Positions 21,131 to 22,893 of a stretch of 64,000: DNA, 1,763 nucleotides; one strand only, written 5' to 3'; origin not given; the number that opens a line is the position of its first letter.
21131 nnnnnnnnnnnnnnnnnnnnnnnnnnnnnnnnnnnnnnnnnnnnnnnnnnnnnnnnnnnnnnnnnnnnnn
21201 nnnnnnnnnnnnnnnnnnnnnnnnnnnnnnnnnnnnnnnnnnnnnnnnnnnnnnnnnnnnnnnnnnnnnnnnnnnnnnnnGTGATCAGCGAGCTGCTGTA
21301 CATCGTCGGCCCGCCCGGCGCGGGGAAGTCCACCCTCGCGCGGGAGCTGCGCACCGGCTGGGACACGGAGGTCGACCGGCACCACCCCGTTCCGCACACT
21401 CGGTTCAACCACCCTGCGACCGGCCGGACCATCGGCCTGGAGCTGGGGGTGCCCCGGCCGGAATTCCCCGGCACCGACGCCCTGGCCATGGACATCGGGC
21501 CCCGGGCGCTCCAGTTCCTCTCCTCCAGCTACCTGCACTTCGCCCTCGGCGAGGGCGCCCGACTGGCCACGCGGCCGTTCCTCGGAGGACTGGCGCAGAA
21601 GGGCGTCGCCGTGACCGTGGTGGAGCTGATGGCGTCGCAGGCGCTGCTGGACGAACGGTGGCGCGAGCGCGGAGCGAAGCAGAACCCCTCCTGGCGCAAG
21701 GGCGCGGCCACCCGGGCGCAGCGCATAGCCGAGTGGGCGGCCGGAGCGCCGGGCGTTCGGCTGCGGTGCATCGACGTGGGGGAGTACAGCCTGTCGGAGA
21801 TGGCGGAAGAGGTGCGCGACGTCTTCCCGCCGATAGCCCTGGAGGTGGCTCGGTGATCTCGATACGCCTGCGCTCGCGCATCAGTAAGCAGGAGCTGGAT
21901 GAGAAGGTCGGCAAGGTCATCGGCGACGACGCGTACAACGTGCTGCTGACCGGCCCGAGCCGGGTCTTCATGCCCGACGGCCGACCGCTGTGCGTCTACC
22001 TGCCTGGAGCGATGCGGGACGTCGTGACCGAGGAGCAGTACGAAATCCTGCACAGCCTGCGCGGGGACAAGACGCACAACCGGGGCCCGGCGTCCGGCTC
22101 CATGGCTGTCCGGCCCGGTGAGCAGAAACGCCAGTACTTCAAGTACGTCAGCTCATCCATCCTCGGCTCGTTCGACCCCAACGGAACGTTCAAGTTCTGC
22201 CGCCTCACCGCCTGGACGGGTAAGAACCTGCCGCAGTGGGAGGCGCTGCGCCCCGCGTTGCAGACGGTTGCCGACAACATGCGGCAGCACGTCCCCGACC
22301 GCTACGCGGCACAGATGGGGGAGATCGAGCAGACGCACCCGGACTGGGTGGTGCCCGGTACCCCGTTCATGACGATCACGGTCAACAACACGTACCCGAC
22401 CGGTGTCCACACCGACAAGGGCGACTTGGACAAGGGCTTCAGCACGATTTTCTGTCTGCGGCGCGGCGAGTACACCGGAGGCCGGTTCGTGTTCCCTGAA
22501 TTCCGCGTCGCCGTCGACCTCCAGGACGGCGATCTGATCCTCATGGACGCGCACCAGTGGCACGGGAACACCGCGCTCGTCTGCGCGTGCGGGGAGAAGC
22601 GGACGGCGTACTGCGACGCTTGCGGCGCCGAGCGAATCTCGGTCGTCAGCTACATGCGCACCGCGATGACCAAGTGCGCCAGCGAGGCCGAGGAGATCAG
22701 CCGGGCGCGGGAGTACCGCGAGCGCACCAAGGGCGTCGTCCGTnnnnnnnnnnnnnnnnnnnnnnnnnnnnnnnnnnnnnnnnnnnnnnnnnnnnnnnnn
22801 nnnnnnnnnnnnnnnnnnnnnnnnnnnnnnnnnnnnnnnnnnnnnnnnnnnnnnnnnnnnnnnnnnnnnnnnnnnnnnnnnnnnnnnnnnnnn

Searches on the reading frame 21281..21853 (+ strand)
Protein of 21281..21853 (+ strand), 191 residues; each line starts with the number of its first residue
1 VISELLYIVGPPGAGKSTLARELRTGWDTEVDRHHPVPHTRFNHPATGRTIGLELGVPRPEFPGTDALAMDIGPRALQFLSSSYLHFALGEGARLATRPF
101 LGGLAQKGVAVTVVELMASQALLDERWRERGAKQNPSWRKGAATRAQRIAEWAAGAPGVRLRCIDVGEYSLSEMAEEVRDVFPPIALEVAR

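Call 4: search_protein_families(library=pfam, proteins=[window:21281-21853:+], max_evalue=0.1)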
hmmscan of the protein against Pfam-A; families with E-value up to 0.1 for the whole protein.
window:21281-21853:+ (191 aa): 17 families
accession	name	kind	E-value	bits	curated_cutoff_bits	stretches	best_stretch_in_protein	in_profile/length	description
PF18751.7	Ploopntkinase3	-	7.3e-25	88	27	1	3-156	3-161/187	P-loop Nucleotide Kinase3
PF13671.12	AAA_33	-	5.9e-07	30.3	27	1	5-23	1-19/143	AAA domain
PF13191.12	AAA_16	-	0.00057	20.8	32.6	1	4-25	25-46/167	AAA ATPase domain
PF13238.12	AAA_18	-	0.00075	20.4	29.4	1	8-24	3-19/128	AAA domain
PF13401.12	AAA_22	-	0.0011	19.7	27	1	5-30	7-32/130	AAA domain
PF05729.18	NACHT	-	0.0069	16.7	26.7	1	6-34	3-31/167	NACHT domain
PF00005.33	ABC_tran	-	0.0077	17.3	25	1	4-23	12-31/137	ABC transporter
PF13521.12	AAA_28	-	0.0083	16.8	27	1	7-25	3-21/164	AAA domain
PF00004.35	AAA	-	0.0093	16.9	21.2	1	7-25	2-20/131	ATPase family associated with various cellular activities (AAA)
PF20720.3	nSTAND3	-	0.013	15.7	27.2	1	5-24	19-38/155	Novel STAND NTPase 3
PF13604.12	AAA_30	-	0.016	15.4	27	1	6-30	21-45/191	AAA domain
PF07728.20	AAA_5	-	0.037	14.5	22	0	8-24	4-20/139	AAA domain (dynein-related subfamily)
PF00910.28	RNA_helicase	-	0.04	14.8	21.5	1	6-28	1-23/105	RNA helicase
PF13207.12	AAA_17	-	0.047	14.4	27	1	9-25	1-17/136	AAA domain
PF08298.17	AAA_PrkA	-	0.06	12.8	25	1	4-28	86-110/358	PrkA AAA domain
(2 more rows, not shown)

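Call 5: search_protein_families(library=phrogs, proteins=[window:21281-21853:+], max_evalue=0.01)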
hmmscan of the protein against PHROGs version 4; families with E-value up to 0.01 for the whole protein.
window:21281-21853:+ (191 aa): 4 families
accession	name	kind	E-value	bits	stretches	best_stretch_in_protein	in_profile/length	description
phrog_800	-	head and packaging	1.1e-15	58.2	1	4-159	33-192/511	terminase small subunit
phrog_2071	-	other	0.002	19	1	5-25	18-38/282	ATPase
phrog_296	-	integration and excision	0.0038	16.9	1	4-24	319-339/626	DNA transposition protein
phrog_293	-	moron, auxiliary metabolic gene and host takeover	0.0044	16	1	4-23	164-183/1058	ABC transporter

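Call 7: search_protein_families(library=ncbifam, proteins=[window:21281-21853:+], max_evalue=0.01)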
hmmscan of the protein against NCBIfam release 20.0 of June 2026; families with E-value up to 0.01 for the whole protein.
window:21281-21853:+ (191 aa): 5 families
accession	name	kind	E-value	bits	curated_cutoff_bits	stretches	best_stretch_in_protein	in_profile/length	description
TIGR02322.1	phosphon_PhnN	equivalog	0.00029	20.6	156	0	4-28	2-26/179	phosphonate metabolism protein/1,5-bisphosphokinase (PRPP-forming) PhnN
NF006743.0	PRK09270.1-2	equivalog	0.00041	19.5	227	1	5-28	30-53/217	nucleoside/nucleotide kinase family protein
NF006746.0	PRK09270.1-5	subfamily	0.0032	16.4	250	1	5-25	23-43/210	nucleoside/nucleotide kinase family protein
NF010068.0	PRK13548.1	equivalog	0.0077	15.3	261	0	3-24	31-52/261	heme ABC transporter ATP-binding protein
NF007485.0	PRK10078.1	equivalog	0.0093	15.7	153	0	3-29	2-28/186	ribose 1,5-bisphosphokinase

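Call 91: search_dna_similar(query=window:21281-21853:+, collection=phages, mode=protein, max_rows=40, rows=spread, max_evalue=0.001)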
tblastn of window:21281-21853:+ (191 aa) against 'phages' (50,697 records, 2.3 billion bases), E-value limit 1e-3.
Records with a match: 416; places in all: 417; records where one place covers at least 80% of the query: 51.
Best place of each record, by identity: <60% 416.
By first word of the organism name: Mycobacterium 376; Microbacterium 28; Gordonia 7; Arthrobacter 2; Mycolicibacterium 1; Rhodococcus 1; Glutamicibacter 1.
By host as written in the record: Mycobacterium smegmatis mc2 155 280; Mycobacterium smegmatis mc#155 58; Microbacterium foliorum NRRL B-24224 SEA 15; - 9; Microbacterium paraoxydans NWU1 8; Mycobacterium smegmatis mc2155 6; Gordonia rubripertincta NRRL B-16540 5; Mycobacterium smegamtis mc2 155 4; and 16 more.
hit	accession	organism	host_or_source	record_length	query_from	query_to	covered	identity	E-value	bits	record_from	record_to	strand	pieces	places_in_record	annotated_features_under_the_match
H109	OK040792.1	Microbacterium phage Kozie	Microbacterium paraoxydans NWU1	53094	2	178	93%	39.1%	2e-19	91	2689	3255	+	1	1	4: hypothetical protein | 3: hypothetical protein | 5: terminase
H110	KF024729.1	Mycobacterium phage KayaCho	Mycobacterium smegamtis mc2 155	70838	1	166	87%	37.6%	3e-19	90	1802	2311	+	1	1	3: adenylate kinase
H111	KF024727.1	Mycobacterium phage Reprobate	Mycobacterium smegamtis mc2 155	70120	1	155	81%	40.0%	2e-18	87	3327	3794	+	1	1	5: adenylate kinase | 4: hypothetical protein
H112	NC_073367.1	Microbacterium phage Terij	Microbacterium paraoxydans NWU1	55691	2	183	95%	33.0%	1e-15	80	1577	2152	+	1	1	3: hypothetical protein | 2: oxidoreductase | 4: terminase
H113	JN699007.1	Mycobacterium phage Acadian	Mycobacterium smegmatis mc2 155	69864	1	153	80%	38.0%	7e-15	77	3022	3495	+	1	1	5: adenylate kinase | 4: hypothetical protein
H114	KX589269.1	Mycobacterium phage Fortunato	Mycobacterium smegmatis mc2 155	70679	1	149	78%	38.5%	5e-19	89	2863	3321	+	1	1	adenylate kinase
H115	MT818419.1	Mycobacterium phage Lolalove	Mycobacterium smegmatis mc#155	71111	1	149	78%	38.5%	8e-19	89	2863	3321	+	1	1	4: adenylate kinase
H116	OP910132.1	Gordonia phage Wooper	Gordonia rubripertincta NRRL B-16540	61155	1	141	74%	40.5%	9e-14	74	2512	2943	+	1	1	4: DNA kinase | 3: aGPT-Pplase2 domain protein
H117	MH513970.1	Mycobacterium phage Hangman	Mycobacterium smegmatis mc2 155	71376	1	149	78%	37.8%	7e-19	89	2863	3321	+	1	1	4: adenylate kinase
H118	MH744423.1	Mycobacterium phage Saguaro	Mycobacterium smegmatis mc#155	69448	1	151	79%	36.2%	2e-13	74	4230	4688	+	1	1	7: adenylate kinase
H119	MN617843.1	Mycobacterium phage Quesadilla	Mycobacterium smegmatis mc2 155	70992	1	153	80%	34.7%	7e-14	74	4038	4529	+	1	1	7: adenylate kinase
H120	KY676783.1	Mycobacterium phage Chorkpop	Mycobacterium smegmatis mc2 115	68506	5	151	77%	35.3%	3e-13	73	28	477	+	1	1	adenylate kinase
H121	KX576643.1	Mycobacterium phage FriarPreacher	Mycobacterium smegmatis mc2 155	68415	5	151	77%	35.3%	6e-14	75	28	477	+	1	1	adenylate kinase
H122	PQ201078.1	Mycobacterium phage Cornobble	Mycobacterium smegmatis mc2 155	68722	5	151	77%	35.3%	6e-14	75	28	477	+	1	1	1: adenylate kinase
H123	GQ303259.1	Mycobacterium phage Colbert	Mycobacterium smegmatis mc2 155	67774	5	151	77%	35.3%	7e-14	75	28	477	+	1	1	1: adenylate kinase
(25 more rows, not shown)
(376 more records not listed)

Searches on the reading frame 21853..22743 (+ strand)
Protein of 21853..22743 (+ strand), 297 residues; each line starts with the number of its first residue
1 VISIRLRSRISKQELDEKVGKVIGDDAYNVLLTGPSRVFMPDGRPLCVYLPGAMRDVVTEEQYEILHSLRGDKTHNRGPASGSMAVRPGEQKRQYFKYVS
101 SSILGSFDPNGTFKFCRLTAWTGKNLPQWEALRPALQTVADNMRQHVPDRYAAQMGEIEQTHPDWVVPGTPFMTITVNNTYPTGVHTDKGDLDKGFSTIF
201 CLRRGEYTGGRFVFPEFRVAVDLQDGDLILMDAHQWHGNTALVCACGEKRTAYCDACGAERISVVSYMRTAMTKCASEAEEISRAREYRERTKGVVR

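Call 4: search_protein_families(library=pfam, proteins=[window:21853-22743:+], max_evalue=0.1)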
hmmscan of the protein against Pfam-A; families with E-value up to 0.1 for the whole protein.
window:21853-22743:+ (297 aa): 2 families
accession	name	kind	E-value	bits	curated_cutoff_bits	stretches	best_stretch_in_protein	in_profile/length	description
PF12851.13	Tet_JBP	-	1.3e-17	63.9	34.9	1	114-269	15-163/164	Oxygenase domain of the 2OGFeDO superfamily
PF20515.4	2OG-FeII_Oxy_6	-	0.0076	16.7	27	1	203-227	168-192/211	Tet-like 2OG-Fe(II) oxygenase superfamily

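Call 5: search_protein_families(library=phrogs, proteins=[window:21853-22743:+], max_evalue=0.01)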
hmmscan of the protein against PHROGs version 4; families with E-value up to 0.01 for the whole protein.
window:21853-22743:+ (297 aa): 2 families
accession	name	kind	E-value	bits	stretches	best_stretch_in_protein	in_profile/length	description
phrog_24024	-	unknown function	4.1e-45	155.5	1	95-291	188-378/433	-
phrog_6059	-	moron, auxiliary metabolic gene and host takeover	9.3e-09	36.3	1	8-289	8-262/292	queuine tRNA-ribosyltransferase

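Call 7: search_protein_families(library=ncbifam, proteins=[window:21853-22743:+], max_evalue=0.01)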
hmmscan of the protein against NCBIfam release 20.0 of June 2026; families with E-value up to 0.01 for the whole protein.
window:21853-22743:+ (297 aa): 0 families

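Call 8: search_dna_similar(query=window:21853-22743:+, collection=phages, mode=protein, max_rows=40)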
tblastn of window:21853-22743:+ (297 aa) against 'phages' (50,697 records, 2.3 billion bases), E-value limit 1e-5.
Records with a match: 13; places in all: 13; records where one place covers at least 80% of the query: 3.
Best place of each record, by identity: <60% 13.
By first word of the organism name: Methylophilales 4; Nonlabens 2; Caulobacter 2; Synechococcus 2; Pelagibacter 1; Stenotrophomonas 1; Phage 1.
By host as written in the record: Methylophilales_sp._H5P1 4; Persicivirga sp. IMCC12024 2; Caulobacter crescentus CB15 2; Synechococcus sp. CBW1002 2; Candidatus Pelagibacter sp. HTCC7211 1; Stenotrophomonas maltophilia D1571 1; - 1.
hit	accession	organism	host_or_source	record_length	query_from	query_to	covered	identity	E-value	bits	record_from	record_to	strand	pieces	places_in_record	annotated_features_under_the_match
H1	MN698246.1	Pelagibacter phage HTVC112P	Candidatus Pelagibacter sp. HTCC7211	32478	1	275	93%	30.0%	5e-35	139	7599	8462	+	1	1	DnaJ chaperone protein /putative SNF2 DNA repair protein | ParB-like nuclease domain containing protein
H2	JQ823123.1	Nonlabens phage P12024L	Persicivirga sp. IMCC12024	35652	1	275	93%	28.8%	1e-29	124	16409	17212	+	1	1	hypothetical protein (x2)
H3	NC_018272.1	Nonlabens phage P12024L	Persicivirga sp. IMCC12024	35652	1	275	93%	28.8%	1e-29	124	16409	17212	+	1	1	hypothetical protein (x2)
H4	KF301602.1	Caulobacter phage Cr30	Caulobacter crescentus CB15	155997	99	272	59%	36.2%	1e-26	115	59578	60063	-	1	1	putative SNF2 DNA repair protein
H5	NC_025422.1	Caulobacter phage Cr30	Caulobacter crescentus CB15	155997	99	272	59%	36.2%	1e-26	115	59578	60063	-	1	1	putative SNF2 DNA repair protein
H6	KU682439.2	Stenotrophomonas phage vB_SmaS-DLP_6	Stenotrophomonas maltophilia D1571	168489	95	274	61%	32.4%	2e-18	91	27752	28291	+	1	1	SNF2 DNA repair protein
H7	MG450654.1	Synechococcus phage S-CBWM1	Synechococcus sp. CBW1002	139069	101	273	58%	32.0%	5e-19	93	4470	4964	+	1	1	putative SNF2 DNA repair protein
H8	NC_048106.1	Synechococcus phage S-CBWM1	Synechococcus sp. CBW1002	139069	101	273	58%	32.0%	5e-19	93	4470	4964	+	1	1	putative SNF2 DNA repair protein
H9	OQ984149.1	Phage C48C1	-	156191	94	275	61%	26.2%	7e-6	53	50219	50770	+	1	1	hypothetical protein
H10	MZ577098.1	Methylophilales phage Melnitz-3 EXVC039M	Methylophilales_sp._H5P1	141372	118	255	46%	26.7%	4e-10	66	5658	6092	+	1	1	hypothetical protein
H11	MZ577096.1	Methylophilales phage Melnitz-2 EXVC040M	Methylophilales_sp._H5P1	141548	118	255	46%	26.7%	4e-10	66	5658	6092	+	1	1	hypothetical protein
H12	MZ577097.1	Methylophilales phage Melnitz EXVC044M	Methylophilales_sp._H5P1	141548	118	255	46%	26.7%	4e-10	66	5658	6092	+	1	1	hypothetical protein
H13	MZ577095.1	Methylophilales phage Melnitz-1 EXVC043M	Methylophilales_sp._H5P1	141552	118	255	46%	26.7%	4e-10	66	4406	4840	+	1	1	hypothetical protein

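Call 68: search_solved_structures(query=window:21853-22743:+, max_evalue=1, show_alignments=1)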
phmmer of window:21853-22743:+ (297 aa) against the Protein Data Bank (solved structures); distinct sequences matched with E-value up to 1: 1.
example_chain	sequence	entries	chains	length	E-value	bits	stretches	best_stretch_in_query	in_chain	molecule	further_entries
6eem_A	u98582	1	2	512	0.3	13.5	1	205-246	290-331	Tyrosine/dopa decarboxylase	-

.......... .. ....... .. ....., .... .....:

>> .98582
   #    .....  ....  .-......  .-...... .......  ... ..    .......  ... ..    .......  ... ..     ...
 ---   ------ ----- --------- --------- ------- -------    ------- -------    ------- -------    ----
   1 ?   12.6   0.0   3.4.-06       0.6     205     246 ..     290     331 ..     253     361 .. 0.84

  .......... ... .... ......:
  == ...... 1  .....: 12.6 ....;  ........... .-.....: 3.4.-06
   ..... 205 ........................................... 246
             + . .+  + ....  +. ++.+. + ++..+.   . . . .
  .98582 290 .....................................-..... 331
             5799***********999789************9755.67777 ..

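Call 74: find_related_loci(query=window:21853-22743:+, collection=genome_contigs, flank=10000)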
Query window:21853-22743:+ (297 aa) in genome_contigs; peptide patterns used: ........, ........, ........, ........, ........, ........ (x = any residue, [..] = any of these).
67 stretches matched a pattern; 4 encode a relative of the query (tblastn E <= 1e-3); 3 distinct loci.
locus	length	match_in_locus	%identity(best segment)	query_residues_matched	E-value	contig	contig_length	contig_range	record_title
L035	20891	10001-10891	94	1-297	0e+0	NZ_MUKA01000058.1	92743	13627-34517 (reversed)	Streptomyces africanus strain NRRL B-24243 NRRL_B-24243_contig_59, whole genome shotgun sequence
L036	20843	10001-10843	56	1-277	4e-108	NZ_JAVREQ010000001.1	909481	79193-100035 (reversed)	Streptomyces hazeniae strain DSM 42041 NODE_1_length_909481_cov_24.209141, whole genome shotgun sequence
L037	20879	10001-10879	54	1-291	3e-103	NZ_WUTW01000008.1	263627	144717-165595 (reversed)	Actinomadura rayongensis strain DSM 102126 90-285609803_CB02-ArV1_contig_7, whole genome shotgun sequence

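Call 78: search_protein_families(library=pfam, proteins=[L035:7682-8599:+, L035:8596-9432:+, L036:6469-7632:+, L036:7629-8540:+, L036:8515-9099:+, L036:9099-9992:+, L036:10934-11557:+, L036:11586-12905:+], max_evalue=0.01)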
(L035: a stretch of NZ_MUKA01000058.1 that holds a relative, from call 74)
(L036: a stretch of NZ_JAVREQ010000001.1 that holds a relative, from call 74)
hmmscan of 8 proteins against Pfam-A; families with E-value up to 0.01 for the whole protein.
L035:7682-8599:+ (305 aa): 1 family
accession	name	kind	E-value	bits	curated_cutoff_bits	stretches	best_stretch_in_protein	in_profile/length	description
PF18724.6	ADDT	-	1.4e-17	64.7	26.2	1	22-236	3-229/232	Amino acid:DNA transferase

L035:8596-9432:+ (278 aa): 3 families
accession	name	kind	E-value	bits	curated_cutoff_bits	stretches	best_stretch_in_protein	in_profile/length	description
PF01266.30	DAO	-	6.8e-12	46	27.9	2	2-70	1-71/353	FAD dependent oxidoreductase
PF13450.12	NAD_binding_8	-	0.00046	20.9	21.9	1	5-30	1-26/68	NAD(P)-binding Rossmann-like domain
PF07992.20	Pyr_redox_2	-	0.00047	20.1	26.1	1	1-139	1-107/291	Pyridine nucleotide-disulphide oxidoreductase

L036:6469-7632:+ (387 aa): 0 families

L036:7629-8540:+ (303 aa): 2 families
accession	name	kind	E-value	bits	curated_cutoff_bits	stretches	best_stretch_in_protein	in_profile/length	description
PF18724.6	ADDT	-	1.7e-23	84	26.2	1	47-223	41-227/232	Amino acid:DNA transferase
PF18746.6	aGPT-Pplase3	-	0.0041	17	25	1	124-220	168-266/279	Alpha-glutamyl/putrescinyl thymine pyrophosphorylase clade 3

L036:8515-9099:+ (194 aa): 4 families
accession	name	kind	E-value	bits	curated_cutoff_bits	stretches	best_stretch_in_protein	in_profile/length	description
PF18751.7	Ploopntkinase3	-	3.5e-31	108.6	27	1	11-157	4-156/187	P-loop Nucleotide Kinase3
PF13191.12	AAA_16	-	1.2e-05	26.3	32.6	1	5-32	19-46/167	AAA ATPase domain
PF13671.12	AAA_33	-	0.00025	21.8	27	0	12-30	1-19/143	AAA domain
PF06414.18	Zeta_toxin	-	0.0073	16.2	22.3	0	4-32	11-38/199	Zeta toxin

L036:9099-9992:+ (297 aa): 0 families

L036:10934-11557:+ (207 aa): 1 family
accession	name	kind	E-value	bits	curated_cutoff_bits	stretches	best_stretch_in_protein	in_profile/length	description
PF02195.25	ParB_N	-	0.0063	17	26.3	0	31-97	27-93/95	ParB N-terminal domain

L036:11586-12905:+ (439 aa): 0 families
